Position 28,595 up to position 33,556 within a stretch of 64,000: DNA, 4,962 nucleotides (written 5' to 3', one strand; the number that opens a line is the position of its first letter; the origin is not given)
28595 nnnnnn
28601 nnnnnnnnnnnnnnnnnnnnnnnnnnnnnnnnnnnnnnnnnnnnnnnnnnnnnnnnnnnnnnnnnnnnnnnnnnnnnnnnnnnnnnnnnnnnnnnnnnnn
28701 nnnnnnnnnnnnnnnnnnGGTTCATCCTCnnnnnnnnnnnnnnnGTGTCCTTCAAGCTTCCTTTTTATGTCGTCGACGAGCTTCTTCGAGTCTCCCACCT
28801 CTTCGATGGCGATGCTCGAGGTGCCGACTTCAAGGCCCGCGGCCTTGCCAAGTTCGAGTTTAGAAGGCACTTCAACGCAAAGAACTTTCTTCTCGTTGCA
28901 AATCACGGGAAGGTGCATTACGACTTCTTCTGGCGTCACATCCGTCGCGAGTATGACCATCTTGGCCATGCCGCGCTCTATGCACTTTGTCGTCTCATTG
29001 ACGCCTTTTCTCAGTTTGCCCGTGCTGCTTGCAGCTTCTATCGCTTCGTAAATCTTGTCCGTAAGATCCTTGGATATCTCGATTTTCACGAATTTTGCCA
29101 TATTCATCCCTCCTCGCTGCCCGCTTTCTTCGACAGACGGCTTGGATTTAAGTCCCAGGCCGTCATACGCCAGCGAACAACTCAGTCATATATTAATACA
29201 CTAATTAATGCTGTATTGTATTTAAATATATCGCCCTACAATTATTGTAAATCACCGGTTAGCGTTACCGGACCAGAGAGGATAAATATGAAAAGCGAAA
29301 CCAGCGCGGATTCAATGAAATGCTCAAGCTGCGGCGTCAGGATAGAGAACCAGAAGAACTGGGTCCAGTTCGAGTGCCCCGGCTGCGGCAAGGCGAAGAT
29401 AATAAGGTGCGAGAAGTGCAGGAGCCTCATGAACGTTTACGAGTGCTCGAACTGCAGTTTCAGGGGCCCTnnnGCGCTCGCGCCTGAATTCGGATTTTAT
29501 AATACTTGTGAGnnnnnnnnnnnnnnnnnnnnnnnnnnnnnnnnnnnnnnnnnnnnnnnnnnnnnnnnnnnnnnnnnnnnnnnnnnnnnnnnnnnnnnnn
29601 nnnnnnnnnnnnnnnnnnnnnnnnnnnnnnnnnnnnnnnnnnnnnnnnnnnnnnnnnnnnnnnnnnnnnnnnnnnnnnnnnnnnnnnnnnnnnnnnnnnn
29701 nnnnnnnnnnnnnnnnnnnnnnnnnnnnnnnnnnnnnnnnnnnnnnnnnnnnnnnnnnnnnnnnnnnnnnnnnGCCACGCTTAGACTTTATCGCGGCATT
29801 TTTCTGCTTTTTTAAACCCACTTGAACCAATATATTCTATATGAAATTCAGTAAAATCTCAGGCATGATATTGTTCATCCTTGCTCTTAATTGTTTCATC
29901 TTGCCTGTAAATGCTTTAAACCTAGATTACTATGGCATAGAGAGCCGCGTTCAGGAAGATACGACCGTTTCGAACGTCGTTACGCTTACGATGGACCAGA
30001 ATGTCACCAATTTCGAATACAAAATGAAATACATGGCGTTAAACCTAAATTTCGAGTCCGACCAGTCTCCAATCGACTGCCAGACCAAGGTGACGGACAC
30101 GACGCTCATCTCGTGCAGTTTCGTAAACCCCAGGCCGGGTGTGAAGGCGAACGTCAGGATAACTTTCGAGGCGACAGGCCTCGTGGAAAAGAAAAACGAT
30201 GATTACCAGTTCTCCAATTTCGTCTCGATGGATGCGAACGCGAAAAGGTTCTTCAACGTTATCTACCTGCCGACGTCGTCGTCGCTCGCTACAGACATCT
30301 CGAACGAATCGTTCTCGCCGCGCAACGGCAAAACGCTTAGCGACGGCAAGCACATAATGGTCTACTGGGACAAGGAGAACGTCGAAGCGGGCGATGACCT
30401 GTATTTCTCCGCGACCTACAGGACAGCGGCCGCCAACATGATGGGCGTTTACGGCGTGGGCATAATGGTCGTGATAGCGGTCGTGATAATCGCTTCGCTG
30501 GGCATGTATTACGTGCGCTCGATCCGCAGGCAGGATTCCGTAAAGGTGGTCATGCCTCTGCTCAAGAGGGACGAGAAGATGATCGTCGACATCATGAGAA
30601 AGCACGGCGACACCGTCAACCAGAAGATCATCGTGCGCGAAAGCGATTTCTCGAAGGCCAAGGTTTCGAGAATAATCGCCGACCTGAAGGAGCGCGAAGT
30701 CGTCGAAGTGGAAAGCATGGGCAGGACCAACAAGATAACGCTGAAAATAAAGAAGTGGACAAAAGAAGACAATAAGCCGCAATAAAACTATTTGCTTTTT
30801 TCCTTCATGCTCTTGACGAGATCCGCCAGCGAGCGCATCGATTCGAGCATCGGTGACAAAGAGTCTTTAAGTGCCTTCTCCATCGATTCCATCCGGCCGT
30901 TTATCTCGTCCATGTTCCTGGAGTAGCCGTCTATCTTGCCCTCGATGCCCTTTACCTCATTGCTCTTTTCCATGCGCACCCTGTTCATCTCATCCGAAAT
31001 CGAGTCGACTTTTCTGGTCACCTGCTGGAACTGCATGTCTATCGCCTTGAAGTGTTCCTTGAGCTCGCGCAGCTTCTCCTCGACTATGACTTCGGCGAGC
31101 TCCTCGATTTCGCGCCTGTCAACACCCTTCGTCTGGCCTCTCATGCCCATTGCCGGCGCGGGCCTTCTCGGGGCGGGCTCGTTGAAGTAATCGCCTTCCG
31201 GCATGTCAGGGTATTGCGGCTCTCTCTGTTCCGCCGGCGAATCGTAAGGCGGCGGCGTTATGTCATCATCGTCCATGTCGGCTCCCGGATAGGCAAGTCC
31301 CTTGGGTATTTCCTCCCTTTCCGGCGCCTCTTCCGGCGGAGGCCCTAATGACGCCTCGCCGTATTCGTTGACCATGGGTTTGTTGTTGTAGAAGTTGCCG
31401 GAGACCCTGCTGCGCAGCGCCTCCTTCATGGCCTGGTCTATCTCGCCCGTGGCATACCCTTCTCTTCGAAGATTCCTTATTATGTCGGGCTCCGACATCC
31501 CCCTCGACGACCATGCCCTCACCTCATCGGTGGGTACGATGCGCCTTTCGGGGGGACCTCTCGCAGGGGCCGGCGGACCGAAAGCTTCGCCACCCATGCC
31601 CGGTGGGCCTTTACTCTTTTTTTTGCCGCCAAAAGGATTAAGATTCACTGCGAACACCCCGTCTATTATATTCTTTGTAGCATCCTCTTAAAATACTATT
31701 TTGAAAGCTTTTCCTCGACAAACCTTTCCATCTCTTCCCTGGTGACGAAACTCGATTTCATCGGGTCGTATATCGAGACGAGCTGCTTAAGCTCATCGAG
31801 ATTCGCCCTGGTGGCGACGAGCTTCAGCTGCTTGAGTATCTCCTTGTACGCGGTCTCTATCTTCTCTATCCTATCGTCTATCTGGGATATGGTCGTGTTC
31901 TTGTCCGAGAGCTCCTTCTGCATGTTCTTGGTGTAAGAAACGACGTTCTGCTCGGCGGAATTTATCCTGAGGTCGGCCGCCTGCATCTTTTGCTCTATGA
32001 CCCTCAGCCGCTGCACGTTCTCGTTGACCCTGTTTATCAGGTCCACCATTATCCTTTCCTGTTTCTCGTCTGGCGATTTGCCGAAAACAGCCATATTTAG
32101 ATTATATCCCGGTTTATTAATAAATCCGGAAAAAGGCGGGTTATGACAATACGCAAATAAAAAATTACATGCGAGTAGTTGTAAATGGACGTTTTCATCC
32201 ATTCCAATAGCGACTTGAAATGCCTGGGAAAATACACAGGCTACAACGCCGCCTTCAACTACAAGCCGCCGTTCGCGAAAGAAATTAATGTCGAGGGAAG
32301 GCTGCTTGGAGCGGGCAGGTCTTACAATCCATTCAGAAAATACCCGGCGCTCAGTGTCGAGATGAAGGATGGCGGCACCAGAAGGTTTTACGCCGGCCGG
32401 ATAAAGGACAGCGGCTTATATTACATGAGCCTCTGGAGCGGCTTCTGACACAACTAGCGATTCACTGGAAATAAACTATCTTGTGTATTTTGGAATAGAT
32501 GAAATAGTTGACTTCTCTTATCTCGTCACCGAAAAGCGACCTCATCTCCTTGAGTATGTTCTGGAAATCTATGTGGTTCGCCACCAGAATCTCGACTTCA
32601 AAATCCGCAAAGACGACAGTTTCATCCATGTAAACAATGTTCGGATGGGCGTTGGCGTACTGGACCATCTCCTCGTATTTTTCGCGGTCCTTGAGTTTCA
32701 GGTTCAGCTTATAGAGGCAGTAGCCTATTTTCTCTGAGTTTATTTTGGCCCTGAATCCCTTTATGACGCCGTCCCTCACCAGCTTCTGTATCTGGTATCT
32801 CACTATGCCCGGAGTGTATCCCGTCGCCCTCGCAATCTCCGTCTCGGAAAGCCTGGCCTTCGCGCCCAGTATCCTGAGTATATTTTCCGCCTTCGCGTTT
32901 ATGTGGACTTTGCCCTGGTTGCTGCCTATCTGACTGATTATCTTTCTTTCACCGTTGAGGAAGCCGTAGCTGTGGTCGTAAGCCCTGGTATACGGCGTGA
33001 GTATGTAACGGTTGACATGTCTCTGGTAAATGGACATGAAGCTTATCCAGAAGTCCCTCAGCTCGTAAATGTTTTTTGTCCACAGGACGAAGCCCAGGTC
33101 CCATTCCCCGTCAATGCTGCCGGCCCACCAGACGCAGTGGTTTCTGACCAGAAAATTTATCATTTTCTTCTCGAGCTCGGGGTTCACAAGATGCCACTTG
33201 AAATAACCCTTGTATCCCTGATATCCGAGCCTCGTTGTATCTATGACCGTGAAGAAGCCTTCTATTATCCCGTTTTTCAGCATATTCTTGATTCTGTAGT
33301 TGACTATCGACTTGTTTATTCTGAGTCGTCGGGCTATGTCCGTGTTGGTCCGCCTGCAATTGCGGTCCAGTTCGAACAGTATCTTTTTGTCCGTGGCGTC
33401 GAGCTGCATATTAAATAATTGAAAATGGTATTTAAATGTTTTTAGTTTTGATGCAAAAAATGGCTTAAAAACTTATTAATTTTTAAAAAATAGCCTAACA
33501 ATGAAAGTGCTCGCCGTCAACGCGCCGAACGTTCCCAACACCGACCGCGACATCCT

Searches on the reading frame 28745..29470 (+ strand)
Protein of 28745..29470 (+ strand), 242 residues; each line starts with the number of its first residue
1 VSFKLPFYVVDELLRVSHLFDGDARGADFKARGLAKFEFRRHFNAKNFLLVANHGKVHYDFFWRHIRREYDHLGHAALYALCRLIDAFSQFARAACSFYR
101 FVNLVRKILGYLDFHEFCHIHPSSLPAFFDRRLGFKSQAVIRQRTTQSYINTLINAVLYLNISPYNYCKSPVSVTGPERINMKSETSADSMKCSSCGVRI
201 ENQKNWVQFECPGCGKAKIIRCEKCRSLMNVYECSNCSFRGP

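Call 51: search_protein_families(library=pfam, proteins=[window:28745-29470:+], max_evalue=0.001)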
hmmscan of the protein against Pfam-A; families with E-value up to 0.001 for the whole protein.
window:28745-29470:+ (242 aa): 1 family
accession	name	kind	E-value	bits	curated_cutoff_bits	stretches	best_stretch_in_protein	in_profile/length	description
PF07754.17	HVO_2753_ZBP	-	4e-15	55.8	33.2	1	193-237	1-45/46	Small zinc finger protein HVO_2753-like, Zn-binding pocket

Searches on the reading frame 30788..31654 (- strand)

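Call 51: search_protein_families(library=pfam, proteins=[window:30788-31654:-], max_evalue=0.001)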
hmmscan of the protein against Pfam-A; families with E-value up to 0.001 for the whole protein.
window:30788-31654:- (288 aa): 2 families
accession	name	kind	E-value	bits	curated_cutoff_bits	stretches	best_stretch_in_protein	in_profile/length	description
PF05531.17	NPV_P10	-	0.00052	20.9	29.8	0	209-269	13-72/75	Nucleopolyhedrovirus P10 protein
PF13864.11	Enkurin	-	0.0009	20.1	23.6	0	181-246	27-90/92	Calmodulin-binding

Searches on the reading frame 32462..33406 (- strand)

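Call 51: search_protein_families(library=pfam, proteins=[window:32462-33406:-], max_evalue=0.001)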
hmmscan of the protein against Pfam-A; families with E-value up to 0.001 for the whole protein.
window:32462-33406:- (314 aa): 8 families
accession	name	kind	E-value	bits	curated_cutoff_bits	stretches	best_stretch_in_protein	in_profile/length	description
PF13412.12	HTH_24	-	2.7e-23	81.7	21.9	2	2-49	1-48/48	Winged helix-turn-helix DNA-binding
PF13404.12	HTH_AsnC-type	-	8.7e-15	54.7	27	1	2-42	1-41/42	AsnC-type helix-turn-helix domain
PF01047.28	MarR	-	9.2e-09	35.5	24.6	1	7-49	6-48/59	MarR family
PF12840.13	HTH_20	-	2.3e-08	34.3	27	0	176-216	9-49/51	Helix-turn-helix domain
PF12802.13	MarR_2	-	8e-08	32.8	27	0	8-49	9-51/61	MarR family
PF01022.26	HTH_5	-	1.2e-07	31.9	22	0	8-49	6-46/47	Bacterial regulatory protein, arsR family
PF09339.16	HTH_IclR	-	9.2e-05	22.6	22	0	172-215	4-48/52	IclR helix-turn-helix domain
PF02002.24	TFIIE_alpha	-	0.00016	21.9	22.9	0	172-235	14-77/105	TFIIE alpha subunit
